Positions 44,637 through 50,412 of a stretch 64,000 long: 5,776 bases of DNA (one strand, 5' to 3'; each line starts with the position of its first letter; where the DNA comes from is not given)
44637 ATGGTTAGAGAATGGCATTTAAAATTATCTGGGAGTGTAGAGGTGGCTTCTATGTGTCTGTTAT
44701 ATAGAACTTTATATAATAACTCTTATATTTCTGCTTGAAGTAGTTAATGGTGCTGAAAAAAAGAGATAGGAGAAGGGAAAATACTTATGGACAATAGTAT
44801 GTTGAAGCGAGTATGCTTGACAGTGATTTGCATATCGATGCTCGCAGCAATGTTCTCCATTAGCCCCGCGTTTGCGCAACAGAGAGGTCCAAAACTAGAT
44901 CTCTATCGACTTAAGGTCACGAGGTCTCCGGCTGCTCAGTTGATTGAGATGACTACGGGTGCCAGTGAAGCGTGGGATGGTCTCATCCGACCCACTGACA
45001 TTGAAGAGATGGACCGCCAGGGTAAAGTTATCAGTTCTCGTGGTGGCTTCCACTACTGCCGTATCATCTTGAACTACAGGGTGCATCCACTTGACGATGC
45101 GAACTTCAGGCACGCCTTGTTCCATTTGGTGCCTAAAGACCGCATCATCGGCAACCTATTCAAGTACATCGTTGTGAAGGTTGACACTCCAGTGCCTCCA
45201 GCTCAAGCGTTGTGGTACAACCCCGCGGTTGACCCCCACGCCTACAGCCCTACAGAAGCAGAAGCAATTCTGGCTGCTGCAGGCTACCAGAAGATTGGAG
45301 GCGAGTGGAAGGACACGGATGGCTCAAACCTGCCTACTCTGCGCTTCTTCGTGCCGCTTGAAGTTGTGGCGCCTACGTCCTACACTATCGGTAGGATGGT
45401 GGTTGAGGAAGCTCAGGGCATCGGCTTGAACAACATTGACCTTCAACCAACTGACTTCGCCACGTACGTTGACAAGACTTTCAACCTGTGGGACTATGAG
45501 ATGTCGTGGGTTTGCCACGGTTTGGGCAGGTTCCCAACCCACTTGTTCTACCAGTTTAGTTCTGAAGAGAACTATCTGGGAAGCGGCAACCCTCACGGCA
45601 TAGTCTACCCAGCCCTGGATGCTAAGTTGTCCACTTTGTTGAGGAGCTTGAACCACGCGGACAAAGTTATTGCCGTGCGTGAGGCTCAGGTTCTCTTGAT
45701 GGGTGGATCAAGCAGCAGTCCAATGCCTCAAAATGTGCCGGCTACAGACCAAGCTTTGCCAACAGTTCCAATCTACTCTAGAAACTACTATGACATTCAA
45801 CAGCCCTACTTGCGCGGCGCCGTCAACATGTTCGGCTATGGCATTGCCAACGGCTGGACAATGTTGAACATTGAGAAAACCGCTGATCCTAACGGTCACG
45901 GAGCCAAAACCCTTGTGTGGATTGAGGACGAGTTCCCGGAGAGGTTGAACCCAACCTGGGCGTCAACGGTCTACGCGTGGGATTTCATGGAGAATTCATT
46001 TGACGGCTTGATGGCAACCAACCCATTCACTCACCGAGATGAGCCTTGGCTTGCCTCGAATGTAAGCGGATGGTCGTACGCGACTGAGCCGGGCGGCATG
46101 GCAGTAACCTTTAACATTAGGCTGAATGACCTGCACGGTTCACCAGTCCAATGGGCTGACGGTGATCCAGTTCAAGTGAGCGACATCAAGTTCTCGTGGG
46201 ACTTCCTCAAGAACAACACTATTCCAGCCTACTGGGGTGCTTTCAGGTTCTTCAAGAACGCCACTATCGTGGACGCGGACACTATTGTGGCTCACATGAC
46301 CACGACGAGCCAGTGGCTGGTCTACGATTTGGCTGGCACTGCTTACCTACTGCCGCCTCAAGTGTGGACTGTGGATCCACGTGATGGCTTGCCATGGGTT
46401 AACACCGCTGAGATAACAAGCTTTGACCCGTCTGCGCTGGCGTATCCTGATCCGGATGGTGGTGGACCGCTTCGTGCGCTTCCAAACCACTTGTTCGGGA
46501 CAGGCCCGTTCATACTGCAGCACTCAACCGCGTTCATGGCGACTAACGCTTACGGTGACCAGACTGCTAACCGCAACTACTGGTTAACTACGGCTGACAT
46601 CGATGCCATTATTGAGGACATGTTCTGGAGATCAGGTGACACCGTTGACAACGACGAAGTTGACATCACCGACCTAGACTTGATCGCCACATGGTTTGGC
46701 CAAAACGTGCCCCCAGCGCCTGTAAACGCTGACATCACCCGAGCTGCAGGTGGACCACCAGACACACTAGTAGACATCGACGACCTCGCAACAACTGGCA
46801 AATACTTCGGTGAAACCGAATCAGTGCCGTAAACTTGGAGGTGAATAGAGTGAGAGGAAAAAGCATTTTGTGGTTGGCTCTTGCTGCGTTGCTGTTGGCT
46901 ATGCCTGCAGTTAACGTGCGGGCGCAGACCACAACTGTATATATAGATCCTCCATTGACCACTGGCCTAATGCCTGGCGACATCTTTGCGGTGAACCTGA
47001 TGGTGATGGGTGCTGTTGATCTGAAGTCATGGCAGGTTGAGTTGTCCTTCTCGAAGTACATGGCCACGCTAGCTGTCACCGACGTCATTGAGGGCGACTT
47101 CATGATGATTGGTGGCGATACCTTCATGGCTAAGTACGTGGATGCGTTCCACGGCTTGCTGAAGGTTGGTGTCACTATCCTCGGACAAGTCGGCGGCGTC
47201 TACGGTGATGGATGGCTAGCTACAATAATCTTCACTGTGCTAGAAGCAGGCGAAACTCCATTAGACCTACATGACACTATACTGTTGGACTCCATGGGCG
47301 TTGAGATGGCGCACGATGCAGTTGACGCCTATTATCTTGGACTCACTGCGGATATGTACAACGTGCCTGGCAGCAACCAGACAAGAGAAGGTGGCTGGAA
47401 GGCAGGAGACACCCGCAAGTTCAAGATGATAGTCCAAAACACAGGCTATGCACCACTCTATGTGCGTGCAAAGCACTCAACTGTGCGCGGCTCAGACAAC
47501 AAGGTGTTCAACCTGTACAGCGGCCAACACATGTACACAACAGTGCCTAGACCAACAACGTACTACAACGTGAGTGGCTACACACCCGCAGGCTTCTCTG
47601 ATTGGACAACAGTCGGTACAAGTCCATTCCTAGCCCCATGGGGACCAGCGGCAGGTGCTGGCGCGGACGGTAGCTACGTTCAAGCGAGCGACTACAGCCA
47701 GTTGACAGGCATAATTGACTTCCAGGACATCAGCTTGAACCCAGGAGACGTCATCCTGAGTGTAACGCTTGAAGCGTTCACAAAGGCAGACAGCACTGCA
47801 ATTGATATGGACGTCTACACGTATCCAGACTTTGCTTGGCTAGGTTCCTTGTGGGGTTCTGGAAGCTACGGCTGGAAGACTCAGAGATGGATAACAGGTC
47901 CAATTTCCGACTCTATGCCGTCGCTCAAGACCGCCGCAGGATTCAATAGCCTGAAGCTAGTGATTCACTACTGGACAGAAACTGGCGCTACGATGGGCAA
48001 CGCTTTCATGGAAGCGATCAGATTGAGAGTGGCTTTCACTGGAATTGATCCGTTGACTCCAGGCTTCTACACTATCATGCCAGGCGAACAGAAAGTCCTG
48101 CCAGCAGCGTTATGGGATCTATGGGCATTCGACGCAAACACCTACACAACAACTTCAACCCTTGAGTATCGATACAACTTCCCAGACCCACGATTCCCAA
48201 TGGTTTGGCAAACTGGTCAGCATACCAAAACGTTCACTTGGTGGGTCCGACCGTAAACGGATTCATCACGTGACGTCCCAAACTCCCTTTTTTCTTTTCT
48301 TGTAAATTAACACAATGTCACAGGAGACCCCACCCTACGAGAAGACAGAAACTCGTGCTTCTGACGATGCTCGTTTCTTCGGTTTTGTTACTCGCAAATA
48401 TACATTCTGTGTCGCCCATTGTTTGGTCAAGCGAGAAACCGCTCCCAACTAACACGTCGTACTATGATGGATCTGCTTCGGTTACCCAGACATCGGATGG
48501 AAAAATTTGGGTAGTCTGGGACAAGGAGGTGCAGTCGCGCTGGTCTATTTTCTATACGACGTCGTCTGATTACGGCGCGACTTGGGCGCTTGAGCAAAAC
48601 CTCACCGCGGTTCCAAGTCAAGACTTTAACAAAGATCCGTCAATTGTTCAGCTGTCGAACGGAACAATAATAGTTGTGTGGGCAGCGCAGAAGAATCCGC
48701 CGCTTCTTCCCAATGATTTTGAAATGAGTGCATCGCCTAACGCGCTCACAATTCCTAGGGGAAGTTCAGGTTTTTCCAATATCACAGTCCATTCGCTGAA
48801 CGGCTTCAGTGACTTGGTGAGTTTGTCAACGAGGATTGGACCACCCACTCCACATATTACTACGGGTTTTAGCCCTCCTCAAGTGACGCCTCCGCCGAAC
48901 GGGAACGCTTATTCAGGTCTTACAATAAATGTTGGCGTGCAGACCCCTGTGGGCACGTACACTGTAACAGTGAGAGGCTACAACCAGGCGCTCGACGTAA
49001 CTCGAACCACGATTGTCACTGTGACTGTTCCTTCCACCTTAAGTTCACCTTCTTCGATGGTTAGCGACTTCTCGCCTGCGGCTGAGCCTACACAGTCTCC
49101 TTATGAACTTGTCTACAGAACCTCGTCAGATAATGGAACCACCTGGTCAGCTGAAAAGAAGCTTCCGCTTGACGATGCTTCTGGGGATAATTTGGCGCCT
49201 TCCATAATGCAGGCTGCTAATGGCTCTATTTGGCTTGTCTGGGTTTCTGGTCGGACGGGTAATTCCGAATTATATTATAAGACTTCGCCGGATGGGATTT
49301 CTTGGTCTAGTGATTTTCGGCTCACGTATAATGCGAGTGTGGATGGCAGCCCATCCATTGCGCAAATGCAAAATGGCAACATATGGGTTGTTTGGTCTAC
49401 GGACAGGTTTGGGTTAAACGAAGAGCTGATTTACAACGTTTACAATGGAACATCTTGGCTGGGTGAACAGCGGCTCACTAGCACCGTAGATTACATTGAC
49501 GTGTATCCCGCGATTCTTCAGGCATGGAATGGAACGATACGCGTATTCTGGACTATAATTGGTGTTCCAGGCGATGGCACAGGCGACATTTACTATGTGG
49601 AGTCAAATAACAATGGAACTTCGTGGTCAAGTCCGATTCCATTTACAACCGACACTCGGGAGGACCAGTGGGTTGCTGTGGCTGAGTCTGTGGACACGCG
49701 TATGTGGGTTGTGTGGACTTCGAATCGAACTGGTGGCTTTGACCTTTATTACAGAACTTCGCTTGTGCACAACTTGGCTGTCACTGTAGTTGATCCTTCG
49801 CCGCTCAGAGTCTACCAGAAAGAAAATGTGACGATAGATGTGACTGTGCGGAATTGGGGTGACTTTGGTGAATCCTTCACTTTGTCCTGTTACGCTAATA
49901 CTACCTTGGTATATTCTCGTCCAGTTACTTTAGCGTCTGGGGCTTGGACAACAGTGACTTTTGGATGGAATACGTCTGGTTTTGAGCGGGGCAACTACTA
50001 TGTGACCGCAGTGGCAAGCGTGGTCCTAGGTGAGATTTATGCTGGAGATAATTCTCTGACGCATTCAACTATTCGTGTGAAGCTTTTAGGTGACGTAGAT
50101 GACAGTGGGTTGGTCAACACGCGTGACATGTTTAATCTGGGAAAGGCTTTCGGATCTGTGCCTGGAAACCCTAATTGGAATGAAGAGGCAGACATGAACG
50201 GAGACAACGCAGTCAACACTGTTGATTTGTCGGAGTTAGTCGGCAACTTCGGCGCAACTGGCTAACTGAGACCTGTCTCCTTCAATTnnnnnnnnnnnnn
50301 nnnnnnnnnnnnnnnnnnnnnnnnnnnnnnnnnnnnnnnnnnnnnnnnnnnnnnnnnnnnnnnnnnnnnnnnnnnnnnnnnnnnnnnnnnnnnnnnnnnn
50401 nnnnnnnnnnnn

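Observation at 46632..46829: An ABC substrate-binding protein that carries a dockerin instead of a lipid or TM anchor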

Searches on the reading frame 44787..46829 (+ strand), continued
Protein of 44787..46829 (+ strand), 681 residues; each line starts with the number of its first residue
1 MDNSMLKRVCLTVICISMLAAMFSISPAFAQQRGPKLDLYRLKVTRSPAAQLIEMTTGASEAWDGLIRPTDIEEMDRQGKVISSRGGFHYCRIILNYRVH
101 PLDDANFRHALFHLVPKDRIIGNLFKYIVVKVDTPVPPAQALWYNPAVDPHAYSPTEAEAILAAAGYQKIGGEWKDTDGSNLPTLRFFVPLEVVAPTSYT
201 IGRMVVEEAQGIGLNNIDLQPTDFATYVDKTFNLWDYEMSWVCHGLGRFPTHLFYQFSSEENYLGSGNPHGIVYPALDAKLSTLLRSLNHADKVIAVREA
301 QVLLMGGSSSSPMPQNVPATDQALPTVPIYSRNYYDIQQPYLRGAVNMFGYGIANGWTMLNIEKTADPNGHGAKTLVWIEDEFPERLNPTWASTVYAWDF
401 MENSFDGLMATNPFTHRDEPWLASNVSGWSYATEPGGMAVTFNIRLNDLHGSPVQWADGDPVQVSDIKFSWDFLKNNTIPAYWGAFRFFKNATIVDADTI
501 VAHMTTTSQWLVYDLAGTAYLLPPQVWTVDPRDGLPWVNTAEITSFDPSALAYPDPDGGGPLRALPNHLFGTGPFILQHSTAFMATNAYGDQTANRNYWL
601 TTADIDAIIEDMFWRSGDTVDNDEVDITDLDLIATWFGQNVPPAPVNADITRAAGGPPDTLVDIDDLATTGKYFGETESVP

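Call 77: find_encoding_contigs(protein=P0207, flank=8000, max_places=1)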
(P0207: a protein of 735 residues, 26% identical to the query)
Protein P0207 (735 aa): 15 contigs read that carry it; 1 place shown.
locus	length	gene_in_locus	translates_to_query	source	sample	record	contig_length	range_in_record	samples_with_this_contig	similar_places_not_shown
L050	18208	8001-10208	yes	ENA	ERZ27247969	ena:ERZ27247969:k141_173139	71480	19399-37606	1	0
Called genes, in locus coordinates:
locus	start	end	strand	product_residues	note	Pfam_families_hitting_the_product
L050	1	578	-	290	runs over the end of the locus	PF01012:ETF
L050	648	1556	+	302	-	PF13527:Acetyltransf_9 (faint), PF00583:Acetyltransf_1, PF13673:Acetyltransf_10, PF13508:Acetyltransf_7, PF00583:Acetyltransf_1 (weak), PF13508:Acetyltransf_7 (weak)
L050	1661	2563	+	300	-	PF00583:Acetyltransf_1, PF13673:Acetyltransf_10, PF13508:Acetyltransf_7, PF00583:Acetyltransf_1 (weak), PF13673:Acetyltransf_10 (weak), PF13508:Acetyltransf_7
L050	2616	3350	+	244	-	PF02585:PIG-L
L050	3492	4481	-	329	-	PF00005:ABC_tran, PF08352:oligo_HPY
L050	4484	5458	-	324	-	PF00005:ABC_tran, PF13304:AAA_21 (weak), PF08352:oligo_HPY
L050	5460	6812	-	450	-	PF12911:OppC_N, PF00528:BPD_transp_1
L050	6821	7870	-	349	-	PF19300:BPD_transp_1_N, PF00528:BPD_transp_1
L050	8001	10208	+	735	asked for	PF00496:SBP_bac_5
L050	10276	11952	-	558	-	-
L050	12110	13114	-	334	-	PF00579:tRNA-synt_1b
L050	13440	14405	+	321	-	PF00924:MS_channel_2nd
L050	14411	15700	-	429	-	PF07992:Pyr_redox_2, PF01593:Amino_oxidase (faint), PF13738:Pyr_redox_3, PF00070:Pyr_redox, PF01266:DAO (weak), PF02852:Pyr_redox_dim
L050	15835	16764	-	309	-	PF01351:RNase_HII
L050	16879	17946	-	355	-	PF00704:Glyco_hydro_18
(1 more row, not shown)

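Call 78: find_encoding_contigs(protein=P0165, flank=8000, max_places=1)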
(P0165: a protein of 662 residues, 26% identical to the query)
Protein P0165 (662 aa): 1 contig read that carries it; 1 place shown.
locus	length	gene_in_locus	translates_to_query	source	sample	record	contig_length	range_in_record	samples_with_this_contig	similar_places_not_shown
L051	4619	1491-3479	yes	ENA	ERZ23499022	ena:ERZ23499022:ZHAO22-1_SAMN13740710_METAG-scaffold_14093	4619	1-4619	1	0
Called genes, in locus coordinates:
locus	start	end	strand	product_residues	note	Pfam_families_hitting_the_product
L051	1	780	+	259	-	?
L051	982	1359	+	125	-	-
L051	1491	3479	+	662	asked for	PF00496:SBP_bac_5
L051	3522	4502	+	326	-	PF19300:BPD_transp_1_N, PF00528:BPD_transp_1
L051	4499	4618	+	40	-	?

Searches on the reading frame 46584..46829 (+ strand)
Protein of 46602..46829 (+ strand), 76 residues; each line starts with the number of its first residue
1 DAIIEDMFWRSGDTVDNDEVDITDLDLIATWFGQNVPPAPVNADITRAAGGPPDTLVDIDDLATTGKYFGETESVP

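Call 5: search_protein_families(library=pfam, proteins=[window:46602-46829:+, window:46632-46829:+], max_evalue=10)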
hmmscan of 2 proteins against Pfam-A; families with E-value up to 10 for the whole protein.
window:46602-46829:+ (76 aa): 1 family
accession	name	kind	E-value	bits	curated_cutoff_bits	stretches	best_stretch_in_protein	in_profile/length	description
PF21328.3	Gp44_lid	-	0.27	11.8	27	1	3-37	5-39/63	Sliding-clamp-loader large subunit, AAA+ ATPase lid domain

window:46632-46829:+ (66 aa): 0 families

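Call 15: search_solved_structures(query=A1, max_evalue=10, show_alignments=3)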
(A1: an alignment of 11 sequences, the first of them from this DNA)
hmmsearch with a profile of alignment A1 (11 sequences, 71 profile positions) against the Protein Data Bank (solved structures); distinct sequences matched with E-value up to 10: 8.
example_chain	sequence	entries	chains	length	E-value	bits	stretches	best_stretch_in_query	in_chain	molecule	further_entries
2y3n_B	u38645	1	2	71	0.00039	24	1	2-69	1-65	CELLULOSOMAL FAMILY-48 PROCESSIVE GLYCOSIDE HYDROLASE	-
2b59_B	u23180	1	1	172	0.11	16.2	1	4-68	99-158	Cellulosomal scaffolding protein A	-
2jnk_A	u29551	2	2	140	0.54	13.9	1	6-30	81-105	Hyalurononglucosaminidase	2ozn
3kcp_A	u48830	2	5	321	0.62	13.7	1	4-68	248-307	Cellulosomal-scaffolding protein A | Cellulosome anchoring protein cohesin region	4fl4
5nrm_B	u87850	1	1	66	0.95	13.1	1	5-23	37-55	DocCel5: Type I dockerin repeat domain from A. cellulolyticus family 5 endoglucanase WP_01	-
5nrk_B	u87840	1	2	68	0.97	13.1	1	6-40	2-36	DocCel5: Type I dockerin repeat domain from A. cellulolyticus family 5 endoglucanase WP_01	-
4fl4_A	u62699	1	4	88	1.2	12.8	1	6-63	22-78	Glycoside hydrolase family 9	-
5lxv_B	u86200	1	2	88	2.1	12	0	6-65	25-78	Carbohydrate-binding protein WP_009985128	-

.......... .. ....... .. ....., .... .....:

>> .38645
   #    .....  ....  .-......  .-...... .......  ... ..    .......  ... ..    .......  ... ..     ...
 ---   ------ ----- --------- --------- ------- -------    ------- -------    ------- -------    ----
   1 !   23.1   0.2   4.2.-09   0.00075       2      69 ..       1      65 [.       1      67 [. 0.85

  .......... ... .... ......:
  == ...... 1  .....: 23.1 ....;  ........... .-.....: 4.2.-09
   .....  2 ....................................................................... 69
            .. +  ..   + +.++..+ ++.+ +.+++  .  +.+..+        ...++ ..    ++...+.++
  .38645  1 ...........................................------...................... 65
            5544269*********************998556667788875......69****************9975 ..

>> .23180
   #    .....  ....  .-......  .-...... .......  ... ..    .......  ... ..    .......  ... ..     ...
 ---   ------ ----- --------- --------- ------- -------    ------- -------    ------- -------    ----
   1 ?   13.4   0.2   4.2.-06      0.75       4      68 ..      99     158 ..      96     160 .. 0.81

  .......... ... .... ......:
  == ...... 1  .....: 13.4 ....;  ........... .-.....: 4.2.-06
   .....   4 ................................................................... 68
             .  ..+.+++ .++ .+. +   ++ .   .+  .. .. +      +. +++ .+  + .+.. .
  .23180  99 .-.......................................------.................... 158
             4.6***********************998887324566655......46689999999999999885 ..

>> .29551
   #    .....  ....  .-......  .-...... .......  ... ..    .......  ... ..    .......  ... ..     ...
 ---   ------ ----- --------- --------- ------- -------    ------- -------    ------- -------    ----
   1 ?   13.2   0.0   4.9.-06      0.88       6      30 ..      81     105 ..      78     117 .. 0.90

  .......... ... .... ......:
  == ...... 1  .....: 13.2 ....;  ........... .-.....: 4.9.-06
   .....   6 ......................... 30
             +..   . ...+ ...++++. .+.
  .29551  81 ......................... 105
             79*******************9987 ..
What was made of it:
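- On Dockerin module (Pfam PF00404 Dockerin_1; type I-III dockerins): A profile of 11 close tails gives 2y3n_B at E 3.9e-4 over positions 2-69, and all eight listed hits are dockerins (call 15).
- Checked: A profile of the 11 closest tails retrieves only dockerins from 177,635 PDB sequences (best 2y3n_B, E 3.9e-4, end to end; call 15).
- PDB profile search returns only dockerins (call 15).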

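Call 26: predict_structure(alignment_id=A2)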
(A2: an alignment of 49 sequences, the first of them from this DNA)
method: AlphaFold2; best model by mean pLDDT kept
length: 82 residues; sequences in the alignment: 49
mean_pLDDT: 95.1   pTM: 0.83
mean pLDDT of the five models: 95.1, 95.0, 94.4, 94.4, 93.8
residues with pLDDT >= 90: 75; 70-90: 5; 50-70: 1; < 50: 1
segments of 3 or more residues with pLDDT < 50: none
pLDDT, mean of each block of 10 residues (from residue 1): 92 96 97 99 98 94 98 94 56
secondary structure, 60 per line:
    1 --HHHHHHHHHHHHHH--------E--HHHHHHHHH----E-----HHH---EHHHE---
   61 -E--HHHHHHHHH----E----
elements in order: H3-16 H28-36 H65-73
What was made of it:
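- On Dockerin module (Pfam PF00404 Dockerin_1; type I-III dockerins): AF2 pLDDT 95.1, pTM 0.83 (call 26).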

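Call 29: fold_search(model_id=the predicted structure, library=pdb)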
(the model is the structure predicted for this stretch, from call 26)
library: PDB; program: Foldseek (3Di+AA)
matches with E <= 10: 16; with E <= 0.001: 0
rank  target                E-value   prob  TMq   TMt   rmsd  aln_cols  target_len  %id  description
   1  2y3n_B                1.2e-02  1.00  0.61  0.82   1.5        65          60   25  Type II cohesin-dockerin domain from Bacteroides cellolosolvens (released 2012-01-11)
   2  4u3s_B                2.5e-02  1.00  0.55  0.30   1.7        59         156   17  Crystal structure of Coh3ScaB-XDoc_M1ScaA complex: A N-terminal interface mutant of type II Cohesin-X-Dockerin complex (released 2015-07-29)
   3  4wi0_B                2.9e-02  1.00  0.54  0.30   2.0        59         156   20  Crystal structure of Coh3ScaB-XDoc_M2ScaA complex: A C-terminal interface mutant of type II Cohesin-X-Dockerin complex (released 2015-10-07)
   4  4fl4_L                1.0e-01  0.97  0.52  0.15   5.5        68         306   16  Scaffoldin conformation and dynamics revealed by a ternary complex from the Clostridium thermocellum cellulosome (released 2012-06-27)
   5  5m0y_B                1.1e-01  0.99  0.54  0.30   2.0        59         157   15  Crystal Structure of the CohScaA-XDocCipB type II complex from Clostridium thermocellum at 1.5Angstrom resolution (released 2017-09-06)
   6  2b59_B                1.2e-01  0.97  0.51  0.28   3.1        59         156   20  The type II cohesin dockerin complex (released 2005-10-11)
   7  4fl4_C                2.4e-01  0.97  0.58  0.17   1.9        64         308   20  Scaffoldin conformation and dynamics revealed by a ternary complex from the Clostridium thermocellum cellulosome (released 2012-06-27)
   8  4fl4_I                2.6e-01  0.96  0.53  0.16   1.9        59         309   17  Scaffoldin conformation and dynamics revealed by a ternary complex from the Clostridium thermocellum cellulosome (released 2012-06-27)
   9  5g5d_B                3.0e-01  0.93  0.52  0.29   2.3        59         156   19  Crystal Structure of the CohScaC2-XDocCipA type II complex from Clostridium thermocellum (released 2017-04-05)
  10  3kcp_A                3.0e-01  0.85  0.50  0.16   4.2        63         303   17  Crystal structure of interacting Clostridium thermocellum multimodular components (released 2010-02-09)
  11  5k39_B                1.4e+00  0.33  0.41  0.23   4.7        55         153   16  THE TYPE II COHESIN DOCKERIN COMPLEX FROM CLOSTRIDIUM THERMOCELLUM (released 2017-03-29)
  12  2ozn_B                3.5e+00  0.30  0.48  0.31   3.0        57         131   18  The Cohesin-Dockerin Complex of NagJ and NagH from Clostridium perfringens (released 2008-05-06)
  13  6ydi_D                4.2e+00  0.01  0.14  0.04  10.2        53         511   17  XFEL structure of the Soluble methane monooxygenase hydroxylase and regulatory subunit complex, from Methylosinus tric (released 2020-09-30)
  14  8yrd_A                4.8e+00  0.01  0.15  0.04  11.0        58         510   17  Cryo-EM structure of hydroxylase in soluble methane monooxygenase from Methylosinus sporium 5 (released 2025-06-25)
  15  6d7k_E                8.2e+00  0.01  0.16  0.04  10.9        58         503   17  Complex structure of Methane monooxygenase hydroxylase in complex with inhibitory subunit (released 2019-06-26)
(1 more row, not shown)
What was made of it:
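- On Dockerin module (Pfam PF00404 Dockerin_1; type I-III dockerins): Foldseek against the PDB: ranks 1-12 are all dockerins, and 2y3n_B aligns at rmsd 1.5 Å over 65 columns with target-normalised TM-score 0.82 (call 29).
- Checked: AlphaFold2 gives pLDDT 95.1, and the Foldseek top 12 hits are all dockerins (calls 26, 29).
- AF2 pLDDT 95.1; Foldseek top 12 hits all dockerins; 2y3n_B at rmsd 1.5 Å, TM-score 0.82 (target-normalised) (calls 26, 29).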

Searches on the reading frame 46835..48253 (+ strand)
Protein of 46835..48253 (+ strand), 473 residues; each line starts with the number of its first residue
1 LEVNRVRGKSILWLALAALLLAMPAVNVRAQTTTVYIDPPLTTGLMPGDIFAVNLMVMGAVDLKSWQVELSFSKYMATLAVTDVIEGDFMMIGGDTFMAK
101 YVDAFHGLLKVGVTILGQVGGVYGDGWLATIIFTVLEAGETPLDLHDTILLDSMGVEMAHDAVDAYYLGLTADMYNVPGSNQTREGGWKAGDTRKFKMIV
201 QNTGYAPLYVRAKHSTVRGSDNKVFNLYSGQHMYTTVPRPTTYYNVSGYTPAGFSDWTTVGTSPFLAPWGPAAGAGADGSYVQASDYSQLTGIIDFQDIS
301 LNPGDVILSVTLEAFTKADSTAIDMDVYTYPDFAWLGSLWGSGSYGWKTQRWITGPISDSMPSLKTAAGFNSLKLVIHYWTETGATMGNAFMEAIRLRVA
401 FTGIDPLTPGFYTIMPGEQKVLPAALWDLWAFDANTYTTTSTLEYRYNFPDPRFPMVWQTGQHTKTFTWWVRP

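Call 3: search_protein_families(library=pfam, proteins=[window:46835-48253:+], max_evalue=1)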
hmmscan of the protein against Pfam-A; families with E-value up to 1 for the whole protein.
window:46835-48253:+ (473 aa): 1 family
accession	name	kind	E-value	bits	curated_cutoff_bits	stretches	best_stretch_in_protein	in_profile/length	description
PF00963.24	Cohesin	-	0.21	12.2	24.1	1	43-154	9-123/139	Cohesin domain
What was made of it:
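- On Cohesin (Pfam PF00963), for the proposed partner ORF 46850-48256: The Pfam score is below threshold (12.2 bits against 24.1; call 3).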

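Call 56: search_protein_families(library=ncbifam, proteins=[window:46850-48253:+], max_evalue=0.1)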
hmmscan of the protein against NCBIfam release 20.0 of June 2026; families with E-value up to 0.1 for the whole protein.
window:46850-48253:+ (468 aa): 0 families

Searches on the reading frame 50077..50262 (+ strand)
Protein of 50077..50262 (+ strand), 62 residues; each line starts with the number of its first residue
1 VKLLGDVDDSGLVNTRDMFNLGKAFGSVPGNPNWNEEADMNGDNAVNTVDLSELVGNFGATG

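Call 5: search_protein_families(library=pfam, proteins=[window:50077-50262:+], max_evalue=10)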
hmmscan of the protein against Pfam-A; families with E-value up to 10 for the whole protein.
window:50077-50262:+ (62 aa): 1 family
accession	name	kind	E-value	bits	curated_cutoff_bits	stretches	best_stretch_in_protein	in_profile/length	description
PF00404.24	Dockerin_1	-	3.7e-08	33.9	22.9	1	4-54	1-52/57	Dockerin type I domain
